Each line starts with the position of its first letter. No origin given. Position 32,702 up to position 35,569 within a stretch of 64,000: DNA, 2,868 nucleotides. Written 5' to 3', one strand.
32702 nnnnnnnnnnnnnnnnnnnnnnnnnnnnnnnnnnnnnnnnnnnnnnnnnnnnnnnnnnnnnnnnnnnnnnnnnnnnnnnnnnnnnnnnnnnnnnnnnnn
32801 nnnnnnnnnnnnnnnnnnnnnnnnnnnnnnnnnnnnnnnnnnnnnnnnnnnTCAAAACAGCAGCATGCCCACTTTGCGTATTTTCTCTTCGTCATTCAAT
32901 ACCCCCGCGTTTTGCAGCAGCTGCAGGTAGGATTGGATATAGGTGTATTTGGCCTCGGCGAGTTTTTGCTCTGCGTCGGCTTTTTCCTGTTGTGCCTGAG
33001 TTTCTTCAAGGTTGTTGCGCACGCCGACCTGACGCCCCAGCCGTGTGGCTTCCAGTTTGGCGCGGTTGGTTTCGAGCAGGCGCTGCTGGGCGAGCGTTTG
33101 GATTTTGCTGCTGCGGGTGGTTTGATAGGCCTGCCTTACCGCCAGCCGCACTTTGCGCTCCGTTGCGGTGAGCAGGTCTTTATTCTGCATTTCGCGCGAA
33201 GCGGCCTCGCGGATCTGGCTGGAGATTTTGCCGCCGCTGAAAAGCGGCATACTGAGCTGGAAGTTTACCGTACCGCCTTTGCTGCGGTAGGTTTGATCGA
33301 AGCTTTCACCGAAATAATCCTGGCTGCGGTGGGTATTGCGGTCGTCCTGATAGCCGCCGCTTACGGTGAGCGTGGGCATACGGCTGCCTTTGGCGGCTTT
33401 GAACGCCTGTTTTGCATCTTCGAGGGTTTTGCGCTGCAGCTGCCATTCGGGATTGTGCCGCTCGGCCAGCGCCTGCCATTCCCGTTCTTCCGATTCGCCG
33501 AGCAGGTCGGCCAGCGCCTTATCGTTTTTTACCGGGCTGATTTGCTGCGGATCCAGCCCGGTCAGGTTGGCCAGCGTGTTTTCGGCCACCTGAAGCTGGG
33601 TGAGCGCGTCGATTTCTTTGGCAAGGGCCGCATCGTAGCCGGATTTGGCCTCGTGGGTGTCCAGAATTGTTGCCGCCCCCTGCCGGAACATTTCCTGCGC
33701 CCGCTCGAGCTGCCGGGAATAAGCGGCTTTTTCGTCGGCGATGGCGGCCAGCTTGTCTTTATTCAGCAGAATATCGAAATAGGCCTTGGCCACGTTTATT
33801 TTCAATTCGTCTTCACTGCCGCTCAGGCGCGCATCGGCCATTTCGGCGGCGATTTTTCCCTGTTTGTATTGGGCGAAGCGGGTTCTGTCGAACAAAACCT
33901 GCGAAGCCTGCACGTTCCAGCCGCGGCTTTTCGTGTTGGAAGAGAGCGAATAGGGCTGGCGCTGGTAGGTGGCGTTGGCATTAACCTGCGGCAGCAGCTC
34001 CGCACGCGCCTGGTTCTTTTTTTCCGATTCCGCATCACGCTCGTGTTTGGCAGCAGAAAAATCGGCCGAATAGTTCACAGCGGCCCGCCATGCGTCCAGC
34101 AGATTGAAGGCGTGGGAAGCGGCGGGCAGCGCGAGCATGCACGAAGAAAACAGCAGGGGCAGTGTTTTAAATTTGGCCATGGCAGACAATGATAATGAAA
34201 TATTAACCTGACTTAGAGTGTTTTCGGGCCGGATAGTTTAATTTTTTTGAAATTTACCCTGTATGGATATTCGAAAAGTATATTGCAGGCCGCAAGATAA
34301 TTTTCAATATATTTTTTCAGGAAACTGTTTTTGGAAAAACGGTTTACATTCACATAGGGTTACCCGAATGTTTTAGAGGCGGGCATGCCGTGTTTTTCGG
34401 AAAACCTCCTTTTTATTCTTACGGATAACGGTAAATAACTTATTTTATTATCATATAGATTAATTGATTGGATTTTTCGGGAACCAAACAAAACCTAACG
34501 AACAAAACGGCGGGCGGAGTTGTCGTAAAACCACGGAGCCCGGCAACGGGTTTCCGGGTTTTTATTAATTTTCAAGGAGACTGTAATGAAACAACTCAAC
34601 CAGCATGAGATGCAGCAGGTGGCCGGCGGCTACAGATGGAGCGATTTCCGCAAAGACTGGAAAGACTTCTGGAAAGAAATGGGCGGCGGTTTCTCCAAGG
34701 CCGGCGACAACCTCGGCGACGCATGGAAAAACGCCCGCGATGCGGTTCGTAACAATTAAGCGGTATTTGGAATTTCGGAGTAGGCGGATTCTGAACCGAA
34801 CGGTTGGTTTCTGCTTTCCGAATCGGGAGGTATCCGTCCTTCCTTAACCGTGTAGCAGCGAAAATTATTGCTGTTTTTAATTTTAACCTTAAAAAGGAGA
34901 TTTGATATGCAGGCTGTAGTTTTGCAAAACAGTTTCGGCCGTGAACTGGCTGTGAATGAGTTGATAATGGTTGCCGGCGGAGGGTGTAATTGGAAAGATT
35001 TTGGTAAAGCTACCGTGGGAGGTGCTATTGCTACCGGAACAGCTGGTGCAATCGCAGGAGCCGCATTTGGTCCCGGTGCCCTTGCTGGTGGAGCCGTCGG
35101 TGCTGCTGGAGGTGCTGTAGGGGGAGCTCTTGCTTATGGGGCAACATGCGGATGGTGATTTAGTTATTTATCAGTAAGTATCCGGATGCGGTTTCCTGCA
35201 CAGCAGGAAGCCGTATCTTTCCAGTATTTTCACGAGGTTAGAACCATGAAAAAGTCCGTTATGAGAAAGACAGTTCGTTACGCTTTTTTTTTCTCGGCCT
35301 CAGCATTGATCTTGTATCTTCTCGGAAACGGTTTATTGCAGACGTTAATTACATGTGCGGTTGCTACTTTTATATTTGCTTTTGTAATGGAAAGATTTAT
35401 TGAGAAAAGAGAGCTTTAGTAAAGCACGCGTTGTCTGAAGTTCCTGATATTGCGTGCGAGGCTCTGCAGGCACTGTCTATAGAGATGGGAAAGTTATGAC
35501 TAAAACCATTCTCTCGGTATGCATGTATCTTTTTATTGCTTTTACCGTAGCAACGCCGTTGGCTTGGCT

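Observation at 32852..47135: Large class II microcin-type locus: TolC + 17 double-glycine-leader peptide genes + CvaA + two CvaB exporters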

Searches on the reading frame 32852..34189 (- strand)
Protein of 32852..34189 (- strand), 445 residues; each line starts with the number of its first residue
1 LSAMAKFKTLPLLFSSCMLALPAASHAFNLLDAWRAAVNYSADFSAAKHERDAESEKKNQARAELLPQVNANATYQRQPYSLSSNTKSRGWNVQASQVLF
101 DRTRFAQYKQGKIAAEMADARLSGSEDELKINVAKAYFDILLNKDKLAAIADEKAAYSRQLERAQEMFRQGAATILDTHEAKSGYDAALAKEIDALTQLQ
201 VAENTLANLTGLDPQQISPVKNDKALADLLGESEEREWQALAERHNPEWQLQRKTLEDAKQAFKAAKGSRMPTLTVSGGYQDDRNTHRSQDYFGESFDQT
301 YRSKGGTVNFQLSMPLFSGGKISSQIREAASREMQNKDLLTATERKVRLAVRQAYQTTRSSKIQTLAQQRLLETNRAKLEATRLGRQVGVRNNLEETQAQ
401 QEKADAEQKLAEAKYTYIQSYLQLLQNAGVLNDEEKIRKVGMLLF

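Call 5: search_protein_families(library=pfam, proteins=[window:32852-34189:-], max_evalue=0.01)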
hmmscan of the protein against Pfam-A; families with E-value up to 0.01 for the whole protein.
window:32852-34189:- (445 aa): 1 family
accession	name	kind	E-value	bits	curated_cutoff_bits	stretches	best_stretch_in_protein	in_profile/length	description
PF02321.23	OEP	-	1.8e-61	207.6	22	2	237-426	3-184/187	Outer membrane efflux protein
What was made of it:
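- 32852..34189 (-): TolC-family outer membrane channel (445 aa, Sec signal peptide), transcribed divergently from the array. Pfam OEP 1.8e-61 (call 5).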

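Call 31: search_protein_families(library=ncbifam, proteins=[window:32852-34189:-], max_evalue=1)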
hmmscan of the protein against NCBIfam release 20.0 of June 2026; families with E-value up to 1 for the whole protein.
window:32852-34189:- (445 aa): 7 families
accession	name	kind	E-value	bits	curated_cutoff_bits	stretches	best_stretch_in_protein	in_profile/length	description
TIGR01844.1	type_I_sec_TolC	subfamily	2.2e-68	231.2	225.15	1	27-436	2-405/414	TolC family outer membrane protein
NF007002.0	PRK09465.1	equivalog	1.2e-61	208.7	495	1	6-435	2-430/460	outer membrane channel protein TolC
NF052390.1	efflux_OMP_AbuO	equivalog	2.6e-25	89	700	1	15-435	8-437/447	multidrug efflux outer membrane protein AbuO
TIGR01845.1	outer_NodT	subfamily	6.2e-15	55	210.05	1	36-426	65-455/460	efflux transporter outer membrane subunit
NF047721.1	ToxDrgExpTdeA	equivalog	0.00088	18.3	550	1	104-285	141-316/455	toxin/drug exporter TdeA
TIGR01224.1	hutI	equivalog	0.039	12.8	298.15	1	150-205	87-138/377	imidazolonepropionase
NF052463.1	L2IsogltmlsynGatDStaph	equivalog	0.055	13.3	450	1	248-281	63-96/237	lipid II isoglutaminyl synthase subunit GatD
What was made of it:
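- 32852..34189 (-): NCBIfam TIGR01844 231.2 bits, above the cut-off (call 31).
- Checked: TolC 32852-34189 (-): Pfam OEP 1.8e-61 (call 5); passes NCBIfam TIGR01844 type_I_sec_TolC, 231.2 bits against a cut-off of 225.15 (call 31).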

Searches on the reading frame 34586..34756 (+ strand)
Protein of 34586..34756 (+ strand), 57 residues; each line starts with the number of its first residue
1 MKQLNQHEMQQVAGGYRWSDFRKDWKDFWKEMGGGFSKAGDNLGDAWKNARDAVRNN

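Call 30: search_protein_families(library=ncbifam, proteins=[window:34586-34756:+], max_evalue=1)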
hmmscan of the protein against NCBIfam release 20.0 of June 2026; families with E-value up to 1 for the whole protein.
window:34586-34756:+ (57 aa): 5 families
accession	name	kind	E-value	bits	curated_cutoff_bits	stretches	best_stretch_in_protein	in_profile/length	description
NF052504.1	sll1863_fam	domain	0.0013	18.9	35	1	2-52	40-90/93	sll1863 family stress response protein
NF038035.1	lactGalph_entA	subfamily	0.0043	17.1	37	0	32-46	10-26/35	lactococcin G-alpha/enterocin 1071A family bacteriocin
TIGR04149.1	GG_sam_targ_CFB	domain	0.015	15.2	25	1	2-18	15-31/43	TIGR04149 family rSAM-modified RiPP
TIGR01847.1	bacteriocin_sig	domain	0.018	15.6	15.7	1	1-15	1-15/15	bacteriocin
TIGR04497.1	GRASP_targ_2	subfamily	0.062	13.3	32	1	4-23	15-33/50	putative ATP-grasp target RiPP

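Call 36: list_cluster_members(proteins=[window:34586-34756:+, window:35705-35851:+, window:36792-36926:+, window:37027-37185:+, window:37607-37747:+, window:37836-38003:+, window:38301-38462:+, window:39165-39317:+, window:44574-44924:+, window:36576-36761:+])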
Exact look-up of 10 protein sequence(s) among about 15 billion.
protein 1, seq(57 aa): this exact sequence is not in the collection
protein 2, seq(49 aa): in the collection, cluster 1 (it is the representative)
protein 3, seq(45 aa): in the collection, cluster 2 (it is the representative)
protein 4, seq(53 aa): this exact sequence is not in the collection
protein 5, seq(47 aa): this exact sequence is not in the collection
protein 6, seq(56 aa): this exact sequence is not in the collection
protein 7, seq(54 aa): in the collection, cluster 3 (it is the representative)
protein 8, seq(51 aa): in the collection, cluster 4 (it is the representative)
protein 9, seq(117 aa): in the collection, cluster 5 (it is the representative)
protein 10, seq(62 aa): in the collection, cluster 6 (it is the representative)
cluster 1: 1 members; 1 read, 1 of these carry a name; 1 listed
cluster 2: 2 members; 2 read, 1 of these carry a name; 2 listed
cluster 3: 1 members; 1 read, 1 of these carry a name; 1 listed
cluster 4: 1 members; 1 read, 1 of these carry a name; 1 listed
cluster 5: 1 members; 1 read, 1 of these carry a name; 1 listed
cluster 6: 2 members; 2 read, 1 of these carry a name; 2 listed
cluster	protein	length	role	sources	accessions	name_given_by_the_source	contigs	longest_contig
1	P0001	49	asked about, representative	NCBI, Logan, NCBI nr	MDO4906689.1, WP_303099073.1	hypothetical protein [Neisseria sp.]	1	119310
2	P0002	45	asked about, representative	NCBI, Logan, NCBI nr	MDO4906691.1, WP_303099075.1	hypothetical protein [Neisseria sp.]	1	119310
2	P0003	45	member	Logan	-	-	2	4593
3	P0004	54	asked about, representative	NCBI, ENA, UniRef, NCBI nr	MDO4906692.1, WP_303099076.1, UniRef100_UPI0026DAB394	class IIb bacteriocin, lactobin A/cerein 7B family [Neisseria sp.] | class IIb bacteriocin, lactobin A/cerein 7B family n=1 Tax=Neisseria sp. TaxID=192066 ...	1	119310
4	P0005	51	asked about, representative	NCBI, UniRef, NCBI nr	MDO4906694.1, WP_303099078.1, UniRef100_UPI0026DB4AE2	class IIb bacteriocin, lactobin A/cerein 7B family [Neisseria sp.] | class IIb bacteriocin, lactobin A/cerein 7B family n=1 Tax=Neisseria sp. TaxID=192066 ...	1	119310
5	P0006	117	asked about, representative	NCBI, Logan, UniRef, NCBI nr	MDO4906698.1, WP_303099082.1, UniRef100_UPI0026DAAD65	hypothetical protein [Neisseria sp.] | hypothetical protein n=1 Tax=Neisseria sp. TaxID=192066 RepID=UPI0026DAAD65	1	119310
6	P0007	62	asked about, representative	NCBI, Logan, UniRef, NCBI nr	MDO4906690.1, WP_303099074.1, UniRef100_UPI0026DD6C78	hypothetical protein [Neisseria sp.] | hypothetical protein n=1 Tax=Neisseria sp. TaxID=192066 RepID=UPI0026DD6C78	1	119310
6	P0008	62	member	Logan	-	-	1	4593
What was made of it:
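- NCBI therefore probably did not call about half of the peptides (call 36; inference from the numbering). 119-kb contig (call 36).
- Tried and rejected: The organism was identified instead through peptide look-ups (call 36).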

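Call 37: find_encoding_contigs(protein=P0006, flank=2000, max_places=4)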
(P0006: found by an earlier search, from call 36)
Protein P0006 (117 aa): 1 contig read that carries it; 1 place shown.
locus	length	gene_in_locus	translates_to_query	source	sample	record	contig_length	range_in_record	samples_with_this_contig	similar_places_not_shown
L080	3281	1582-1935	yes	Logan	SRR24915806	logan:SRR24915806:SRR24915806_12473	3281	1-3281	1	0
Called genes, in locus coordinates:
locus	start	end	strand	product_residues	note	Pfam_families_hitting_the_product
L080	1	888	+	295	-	?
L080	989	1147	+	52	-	-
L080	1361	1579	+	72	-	-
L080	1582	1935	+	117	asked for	-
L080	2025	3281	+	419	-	?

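Call 38: find_encoding_contigs(protein=P0003, flank=5000, max_places=4)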
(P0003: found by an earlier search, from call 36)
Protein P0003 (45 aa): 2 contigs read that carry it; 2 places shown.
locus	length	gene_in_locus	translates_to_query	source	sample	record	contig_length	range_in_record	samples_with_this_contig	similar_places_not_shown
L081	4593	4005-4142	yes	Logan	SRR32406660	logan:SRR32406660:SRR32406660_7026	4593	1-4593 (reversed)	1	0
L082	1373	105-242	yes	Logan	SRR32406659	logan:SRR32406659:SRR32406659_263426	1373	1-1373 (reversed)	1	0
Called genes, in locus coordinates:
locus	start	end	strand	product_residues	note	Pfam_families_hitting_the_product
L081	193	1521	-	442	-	PF02321:OEP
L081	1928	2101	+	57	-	-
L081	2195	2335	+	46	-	-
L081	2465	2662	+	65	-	-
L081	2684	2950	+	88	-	-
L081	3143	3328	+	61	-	-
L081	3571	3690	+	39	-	-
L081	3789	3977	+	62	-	-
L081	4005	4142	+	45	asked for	-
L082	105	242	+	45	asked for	-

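Call 51: find_homologous_proteins(query=window:34586-34756:+, max_evalue=0.001)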
Query seq(57 aa) (57 aa): 8 proteins with E <= 0.001 among 8 candidates.
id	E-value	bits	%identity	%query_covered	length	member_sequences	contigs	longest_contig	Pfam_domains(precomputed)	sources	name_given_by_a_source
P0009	7.0e-24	100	79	100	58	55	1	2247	-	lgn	-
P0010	1.1e-23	100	79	100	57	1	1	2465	-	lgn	-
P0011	3.0e-23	98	79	100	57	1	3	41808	-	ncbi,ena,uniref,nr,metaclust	ncbi:hypothetical protein [Neisseria sicca]|uniref:hypothetical protein n=1 Tax=Neisseria sicca TaxI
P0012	6.4e-23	97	77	100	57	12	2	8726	-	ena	-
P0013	1.7e-21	93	74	100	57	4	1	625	-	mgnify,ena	mgnify:FL=1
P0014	2.1e-17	80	81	75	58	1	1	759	-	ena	-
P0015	2.0e-13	67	83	63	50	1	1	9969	-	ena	-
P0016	5.7e-10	56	52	100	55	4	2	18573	-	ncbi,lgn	-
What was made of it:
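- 34586..34759 (+): p01: GG-leader peptide. Core is 42 aa, Trp-rich and charged (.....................). It is the most conserved peptide of the locus type. Only 8 clusters in the 5.8-billion-protein database; the only one a source names is from N. sicca (call 51).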

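Call 52: find_encoding_contigs(protein=P0016, flank=10000, max_places=3)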
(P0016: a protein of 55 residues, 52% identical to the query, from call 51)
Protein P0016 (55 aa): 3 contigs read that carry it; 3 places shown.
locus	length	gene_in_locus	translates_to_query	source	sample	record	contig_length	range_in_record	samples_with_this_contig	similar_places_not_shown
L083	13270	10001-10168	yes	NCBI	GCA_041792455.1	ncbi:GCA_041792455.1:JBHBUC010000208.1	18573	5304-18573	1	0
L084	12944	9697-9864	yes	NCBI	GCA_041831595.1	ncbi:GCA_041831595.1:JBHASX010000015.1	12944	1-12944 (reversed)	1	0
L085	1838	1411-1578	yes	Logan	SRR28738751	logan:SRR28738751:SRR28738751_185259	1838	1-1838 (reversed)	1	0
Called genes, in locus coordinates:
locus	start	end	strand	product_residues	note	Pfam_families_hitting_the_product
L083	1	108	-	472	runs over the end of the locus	PF01943:Polysacc_synt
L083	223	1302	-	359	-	PF00155:Aminotran_1_2, PF01041:DegT_DnrJ_EryC1, PF00266:Aminotran_5 (weak), PF01212:Beta_elim_lyase, PF01053:Cys_Met_Meta_PP (weak)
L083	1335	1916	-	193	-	PF25084:LbH_EIF2B (weak), PF00132:Hexapep, PF25087:GMPPB_C (weak), PF14602:Hexapep_2 (weak), PF25084:LbH_EIF2B (weak), PF00132:Hexapep (weak)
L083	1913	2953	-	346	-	PF01266:DAO, PF13450:NAD_binding_8 (weak)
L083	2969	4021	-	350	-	PF01408:GFO_IDH_MocA, PF03447:NAD_binding_3, PF02894:GFO_IDH_MocA_C, PF22725:GFO_IDH_MocA_C3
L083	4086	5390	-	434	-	PF03721:UDPG_MGDP_dh_N, PF03446:NAD_binding_2, PF00984:UDPG_MGDP_dh, PF03720:UDPG_MGDP_dh_C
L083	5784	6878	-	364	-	PF00383:dCMP_cyt_deam_1, PF14437:MafB19-deam, PF01872:RibD_C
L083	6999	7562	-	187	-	-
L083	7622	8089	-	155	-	PF22811:Zn_ribbon_NrdR, PF03477:ATP-cone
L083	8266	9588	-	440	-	PF02321:OEP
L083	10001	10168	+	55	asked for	-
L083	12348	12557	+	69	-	-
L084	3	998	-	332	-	?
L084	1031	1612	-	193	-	PF25084:LbH_EIF2B (weak), PF00132:Hexapep, PF25087:GMPPB_C (weak), PF14602:Hexapep_2 (weak), PF25084:LbH_EIF2B (weak), PF00132:Hexapep (weak)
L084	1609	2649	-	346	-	PF01266:DAO, PF13450:NAD_binding_8 (weak)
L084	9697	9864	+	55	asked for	-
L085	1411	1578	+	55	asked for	-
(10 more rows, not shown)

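Call 53: find_encoding_contigs(protein=P0015, flank=10000, max_places=3)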
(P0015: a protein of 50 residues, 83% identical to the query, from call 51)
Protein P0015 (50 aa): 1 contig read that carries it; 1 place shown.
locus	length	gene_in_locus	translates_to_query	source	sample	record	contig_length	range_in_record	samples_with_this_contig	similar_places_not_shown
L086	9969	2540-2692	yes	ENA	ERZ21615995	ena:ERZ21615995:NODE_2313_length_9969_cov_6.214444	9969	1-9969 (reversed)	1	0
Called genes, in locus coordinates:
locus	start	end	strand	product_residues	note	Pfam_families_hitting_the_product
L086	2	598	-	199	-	?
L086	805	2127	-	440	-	PF02321:OEP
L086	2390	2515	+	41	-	-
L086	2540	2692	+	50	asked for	-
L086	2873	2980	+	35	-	-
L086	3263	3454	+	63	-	-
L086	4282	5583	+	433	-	PF25917:BSH_RND (faint), PF25919:BSH_CusB (weak), PF26002:Beta-barrel_AprE (faint)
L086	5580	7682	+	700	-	PF03412:Peptidase_C39, PF02463:SMC_N, PF00664:ABC_membrane, PF00005:ABC_tran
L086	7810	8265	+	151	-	PF16732:ComP_DUS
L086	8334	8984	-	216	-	PF00005:ABC_tran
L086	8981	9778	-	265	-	PF01061:ABC2_membrane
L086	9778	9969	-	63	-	?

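Call 54: find_encoding_contigs(protein=P0012, flank=10000, max_places=3)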
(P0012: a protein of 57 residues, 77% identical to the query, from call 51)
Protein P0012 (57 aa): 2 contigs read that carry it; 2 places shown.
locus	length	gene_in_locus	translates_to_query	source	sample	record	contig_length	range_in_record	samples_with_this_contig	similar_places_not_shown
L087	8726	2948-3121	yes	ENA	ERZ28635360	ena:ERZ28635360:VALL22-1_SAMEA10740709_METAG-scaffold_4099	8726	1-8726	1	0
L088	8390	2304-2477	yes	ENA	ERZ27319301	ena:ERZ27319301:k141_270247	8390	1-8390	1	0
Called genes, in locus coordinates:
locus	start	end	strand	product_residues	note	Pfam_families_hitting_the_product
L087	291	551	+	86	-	-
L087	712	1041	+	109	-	PF00254:FKBP_C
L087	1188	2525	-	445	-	PF02321:OEP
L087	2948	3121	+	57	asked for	-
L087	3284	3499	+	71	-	PF10439:Bacteriocin_IIc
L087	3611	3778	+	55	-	-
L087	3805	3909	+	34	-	-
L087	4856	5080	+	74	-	-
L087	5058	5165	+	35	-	-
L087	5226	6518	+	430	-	PF25917:BSH_RND (faint), PF25919:BSH_CusB (weak), PF25984:BSH_YknX (faint), PF25994:HH_AprE (faint), PF26002:Beta-barrel_AprE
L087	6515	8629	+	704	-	PF03412:Peptidase_C39, PF02463:SMC_N (weak), PF00664:ABC_membrane, PF00005:ABC_tran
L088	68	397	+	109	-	PF00254:FKBP_C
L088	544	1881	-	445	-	PF02321:OEP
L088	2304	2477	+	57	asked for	-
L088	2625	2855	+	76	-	PF10439:Bacteriocin_IIc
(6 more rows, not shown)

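Call 66: search_protein_families(library=pfam, proteins=[window:34586-34756:+], max_evalue=0.1)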
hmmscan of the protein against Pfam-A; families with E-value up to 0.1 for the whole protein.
window:34586-34756:+ (57 aa): 0 families

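Call 79: find_homologous_proteins(query=P0006, max_evalue=0.001)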
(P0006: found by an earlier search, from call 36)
Query P0006 (117 aa): 1 proteins with E <= 0.001 among 1086 candidates.
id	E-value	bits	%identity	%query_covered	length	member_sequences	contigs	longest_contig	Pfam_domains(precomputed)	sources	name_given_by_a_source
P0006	4.1e-63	228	100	100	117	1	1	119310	-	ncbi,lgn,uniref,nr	ncbi:hypothetical protein [Neisseria sp.]|uniref:hypothetical protein n=1 Tax=Neisseria sp. TaxID=19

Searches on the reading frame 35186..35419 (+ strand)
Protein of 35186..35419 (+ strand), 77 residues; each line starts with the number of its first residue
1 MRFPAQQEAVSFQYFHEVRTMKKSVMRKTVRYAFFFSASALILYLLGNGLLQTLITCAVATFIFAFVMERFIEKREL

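Call 5: search_protein_families(library=pfam, proteins=[window:35186-35419:+], max_evalue=0.01)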
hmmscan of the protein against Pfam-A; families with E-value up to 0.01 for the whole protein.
window:35186-35419:+ (77 aa): 0 families
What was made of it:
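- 35246..35419 (+): tmA: 57-aa ORF with 2 hydrophobic segments; candidate immunity protein. No family hit (call 5).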
